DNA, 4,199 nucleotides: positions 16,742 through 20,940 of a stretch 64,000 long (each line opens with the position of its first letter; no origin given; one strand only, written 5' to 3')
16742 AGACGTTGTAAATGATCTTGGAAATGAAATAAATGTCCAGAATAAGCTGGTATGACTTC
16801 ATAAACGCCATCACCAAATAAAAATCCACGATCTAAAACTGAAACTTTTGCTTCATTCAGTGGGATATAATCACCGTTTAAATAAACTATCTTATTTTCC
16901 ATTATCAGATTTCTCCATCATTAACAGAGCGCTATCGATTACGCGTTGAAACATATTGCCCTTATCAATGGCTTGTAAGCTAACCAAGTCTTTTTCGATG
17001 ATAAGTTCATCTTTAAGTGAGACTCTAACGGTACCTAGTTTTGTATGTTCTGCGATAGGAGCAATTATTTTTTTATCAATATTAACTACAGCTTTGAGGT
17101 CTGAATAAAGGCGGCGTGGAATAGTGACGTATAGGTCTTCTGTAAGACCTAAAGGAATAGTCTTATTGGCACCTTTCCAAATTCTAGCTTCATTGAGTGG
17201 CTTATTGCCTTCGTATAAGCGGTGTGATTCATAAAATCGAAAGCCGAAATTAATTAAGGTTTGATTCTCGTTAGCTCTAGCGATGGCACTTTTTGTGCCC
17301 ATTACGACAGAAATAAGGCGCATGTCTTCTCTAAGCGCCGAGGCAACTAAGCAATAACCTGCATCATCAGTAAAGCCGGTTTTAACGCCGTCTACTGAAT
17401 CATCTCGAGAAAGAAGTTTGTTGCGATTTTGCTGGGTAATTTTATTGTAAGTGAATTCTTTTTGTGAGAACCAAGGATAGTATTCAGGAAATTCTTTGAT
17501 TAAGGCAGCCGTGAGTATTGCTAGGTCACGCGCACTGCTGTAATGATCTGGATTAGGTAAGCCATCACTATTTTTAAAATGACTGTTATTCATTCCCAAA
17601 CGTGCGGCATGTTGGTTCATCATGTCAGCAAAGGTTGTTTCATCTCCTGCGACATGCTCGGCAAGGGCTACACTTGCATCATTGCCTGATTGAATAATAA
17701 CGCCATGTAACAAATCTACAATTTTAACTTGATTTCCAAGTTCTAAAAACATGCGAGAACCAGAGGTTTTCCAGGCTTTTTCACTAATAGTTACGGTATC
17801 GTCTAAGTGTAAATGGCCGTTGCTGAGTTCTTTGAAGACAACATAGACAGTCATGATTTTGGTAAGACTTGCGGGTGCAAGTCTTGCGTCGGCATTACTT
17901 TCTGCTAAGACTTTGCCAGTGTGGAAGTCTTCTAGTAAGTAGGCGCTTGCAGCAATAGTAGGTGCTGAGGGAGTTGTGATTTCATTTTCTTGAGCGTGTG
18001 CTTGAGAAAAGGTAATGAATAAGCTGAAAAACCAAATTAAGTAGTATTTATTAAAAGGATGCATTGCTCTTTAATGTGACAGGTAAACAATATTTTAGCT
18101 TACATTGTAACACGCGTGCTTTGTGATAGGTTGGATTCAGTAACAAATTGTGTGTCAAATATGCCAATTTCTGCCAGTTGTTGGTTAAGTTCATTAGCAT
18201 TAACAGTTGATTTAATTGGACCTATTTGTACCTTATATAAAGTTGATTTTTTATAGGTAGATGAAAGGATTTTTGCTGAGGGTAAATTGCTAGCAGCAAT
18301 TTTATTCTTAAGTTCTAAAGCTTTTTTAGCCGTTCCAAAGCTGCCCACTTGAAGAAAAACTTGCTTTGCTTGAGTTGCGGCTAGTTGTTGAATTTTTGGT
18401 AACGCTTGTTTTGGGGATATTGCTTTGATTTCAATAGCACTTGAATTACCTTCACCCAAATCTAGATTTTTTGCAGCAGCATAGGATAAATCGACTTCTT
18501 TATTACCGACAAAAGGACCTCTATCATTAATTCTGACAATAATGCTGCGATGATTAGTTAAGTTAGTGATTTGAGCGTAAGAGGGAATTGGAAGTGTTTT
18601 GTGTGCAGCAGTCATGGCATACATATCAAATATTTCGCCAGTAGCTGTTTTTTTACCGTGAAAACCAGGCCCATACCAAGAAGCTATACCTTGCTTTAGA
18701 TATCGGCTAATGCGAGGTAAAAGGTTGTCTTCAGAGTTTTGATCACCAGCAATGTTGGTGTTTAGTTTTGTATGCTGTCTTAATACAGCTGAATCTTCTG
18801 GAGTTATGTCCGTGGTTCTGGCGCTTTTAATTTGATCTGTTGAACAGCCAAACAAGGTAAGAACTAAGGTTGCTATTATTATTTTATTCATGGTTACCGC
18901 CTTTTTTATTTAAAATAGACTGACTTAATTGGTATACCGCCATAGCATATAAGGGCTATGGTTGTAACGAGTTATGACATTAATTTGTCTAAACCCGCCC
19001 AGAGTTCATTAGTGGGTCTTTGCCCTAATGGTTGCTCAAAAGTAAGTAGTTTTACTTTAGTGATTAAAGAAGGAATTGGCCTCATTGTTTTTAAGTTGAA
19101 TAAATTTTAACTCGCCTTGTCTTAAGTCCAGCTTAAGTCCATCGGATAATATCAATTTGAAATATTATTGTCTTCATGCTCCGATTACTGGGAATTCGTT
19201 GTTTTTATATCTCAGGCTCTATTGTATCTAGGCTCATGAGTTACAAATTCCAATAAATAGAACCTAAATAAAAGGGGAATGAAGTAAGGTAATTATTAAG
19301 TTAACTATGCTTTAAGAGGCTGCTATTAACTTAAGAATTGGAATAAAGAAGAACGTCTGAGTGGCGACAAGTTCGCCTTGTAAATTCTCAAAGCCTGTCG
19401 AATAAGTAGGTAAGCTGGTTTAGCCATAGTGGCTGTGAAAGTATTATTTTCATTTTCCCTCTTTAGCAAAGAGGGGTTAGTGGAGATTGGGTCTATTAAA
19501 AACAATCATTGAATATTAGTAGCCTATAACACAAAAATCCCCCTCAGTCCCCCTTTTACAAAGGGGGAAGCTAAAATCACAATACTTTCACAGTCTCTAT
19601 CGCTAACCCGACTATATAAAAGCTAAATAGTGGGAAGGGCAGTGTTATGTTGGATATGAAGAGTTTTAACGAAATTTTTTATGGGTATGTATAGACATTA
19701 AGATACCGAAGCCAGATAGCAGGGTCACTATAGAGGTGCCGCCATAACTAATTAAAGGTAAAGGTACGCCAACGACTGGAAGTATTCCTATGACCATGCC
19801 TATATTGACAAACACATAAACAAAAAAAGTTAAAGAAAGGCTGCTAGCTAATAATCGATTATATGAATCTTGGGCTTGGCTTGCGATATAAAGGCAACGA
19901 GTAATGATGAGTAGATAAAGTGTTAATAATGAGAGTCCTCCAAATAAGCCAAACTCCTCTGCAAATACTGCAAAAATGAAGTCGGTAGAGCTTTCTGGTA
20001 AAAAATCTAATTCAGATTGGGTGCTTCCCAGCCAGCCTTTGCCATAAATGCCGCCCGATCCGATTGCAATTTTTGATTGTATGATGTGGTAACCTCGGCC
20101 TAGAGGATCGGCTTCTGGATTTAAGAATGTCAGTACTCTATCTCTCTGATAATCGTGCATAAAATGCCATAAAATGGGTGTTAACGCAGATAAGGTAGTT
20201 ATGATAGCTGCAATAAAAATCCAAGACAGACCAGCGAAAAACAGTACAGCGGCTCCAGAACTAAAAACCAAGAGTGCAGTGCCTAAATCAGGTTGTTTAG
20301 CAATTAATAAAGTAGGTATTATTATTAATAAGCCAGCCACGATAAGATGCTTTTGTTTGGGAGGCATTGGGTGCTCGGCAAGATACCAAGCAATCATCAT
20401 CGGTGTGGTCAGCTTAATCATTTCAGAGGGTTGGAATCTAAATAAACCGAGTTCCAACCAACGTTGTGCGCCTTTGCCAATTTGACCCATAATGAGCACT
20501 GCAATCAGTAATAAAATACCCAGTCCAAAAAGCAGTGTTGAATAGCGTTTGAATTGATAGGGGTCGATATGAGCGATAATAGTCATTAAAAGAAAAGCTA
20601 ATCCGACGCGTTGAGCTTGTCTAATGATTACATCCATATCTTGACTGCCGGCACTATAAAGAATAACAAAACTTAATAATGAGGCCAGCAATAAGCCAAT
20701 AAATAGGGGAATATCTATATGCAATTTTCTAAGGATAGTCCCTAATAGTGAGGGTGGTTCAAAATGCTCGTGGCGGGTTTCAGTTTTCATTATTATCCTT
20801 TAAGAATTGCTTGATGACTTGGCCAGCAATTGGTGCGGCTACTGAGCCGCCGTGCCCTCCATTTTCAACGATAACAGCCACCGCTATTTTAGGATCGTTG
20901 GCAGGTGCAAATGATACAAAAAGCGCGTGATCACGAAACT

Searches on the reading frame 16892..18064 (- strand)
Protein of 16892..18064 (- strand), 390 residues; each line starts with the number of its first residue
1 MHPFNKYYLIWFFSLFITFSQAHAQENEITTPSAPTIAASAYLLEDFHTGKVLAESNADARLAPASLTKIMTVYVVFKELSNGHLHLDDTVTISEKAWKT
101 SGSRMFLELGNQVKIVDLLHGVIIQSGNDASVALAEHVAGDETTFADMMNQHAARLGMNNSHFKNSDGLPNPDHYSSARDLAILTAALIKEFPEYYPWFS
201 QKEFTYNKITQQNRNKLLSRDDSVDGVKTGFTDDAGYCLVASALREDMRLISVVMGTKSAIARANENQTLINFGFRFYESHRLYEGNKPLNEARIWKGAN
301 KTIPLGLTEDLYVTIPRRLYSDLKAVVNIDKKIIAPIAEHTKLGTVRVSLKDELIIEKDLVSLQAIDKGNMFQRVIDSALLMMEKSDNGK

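Call 33: search_protein_families(library=pfam, proteins=[window:16892-18064:-], max_evalue=0.0001)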
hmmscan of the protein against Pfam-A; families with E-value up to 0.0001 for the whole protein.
window:16892-18064:- (390 aa): 4 families
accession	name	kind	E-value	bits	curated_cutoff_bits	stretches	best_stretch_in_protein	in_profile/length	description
PF00768.25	Peptidase_S11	-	2.8e-86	289.3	27.6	1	30-258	3-238/239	D-alanyl-D-alanine carboxypeptidase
PF07943.18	PBP5_C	-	5e-19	68.7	21.2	1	278-368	1-91/91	Penicillin-binding protein 5, C-terminal domain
PF13354.11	Beta-lactamase2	-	1.5e-15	57.6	22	1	44-190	4-148/214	Beta-lactamase enzyme family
PF00144.29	Beta-lactamase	-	3.2e-05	23.7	27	0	49-99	24-84/329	Beta-lactamase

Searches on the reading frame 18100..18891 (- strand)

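Call 33: search_protein_families(library=pfam, proteins=[window:18100-18891:-], max_evalue=0.0001)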
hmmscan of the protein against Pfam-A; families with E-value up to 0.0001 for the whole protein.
window:18100-18891:- (263 aa): 2 families
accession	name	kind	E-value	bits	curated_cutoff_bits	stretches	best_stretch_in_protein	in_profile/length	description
PF03330.24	DPBB_1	-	1.2e-21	77.1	28.8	1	67-145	3-73/83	Lytic transglycolase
PF05036.18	SPOR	-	1.1e-09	38.9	21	1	177-247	4-72/76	SPOR domain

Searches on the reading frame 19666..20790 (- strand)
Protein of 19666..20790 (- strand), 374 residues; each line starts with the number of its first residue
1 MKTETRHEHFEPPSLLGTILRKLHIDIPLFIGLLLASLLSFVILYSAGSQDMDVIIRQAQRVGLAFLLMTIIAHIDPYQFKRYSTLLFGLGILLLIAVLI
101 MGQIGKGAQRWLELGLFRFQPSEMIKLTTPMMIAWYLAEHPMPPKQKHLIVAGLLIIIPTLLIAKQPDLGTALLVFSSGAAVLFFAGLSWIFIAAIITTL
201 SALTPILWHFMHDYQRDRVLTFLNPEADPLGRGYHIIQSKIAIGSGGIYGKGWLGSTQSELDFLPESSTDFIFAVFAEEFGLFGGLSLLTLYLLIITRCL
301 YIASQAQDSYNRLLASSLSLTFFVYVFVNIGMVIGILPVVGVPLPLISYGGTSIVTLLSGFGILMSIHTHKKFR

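Call 33: search_protein_families(library=pfam, proteins=[window:19666-20790:-], max_evalue=0.0001)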
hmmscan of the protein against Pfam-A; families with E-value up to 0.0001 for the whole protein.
window:19666-20790:- (374 aa): 1 family
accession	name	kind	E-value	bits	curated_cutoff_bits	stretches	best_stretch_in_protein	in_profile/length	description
PF01098.24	FTSW_RODA_SPOVE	-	6.6e-110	367.9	26.4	1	29-372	12-355/356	Cell cycle protein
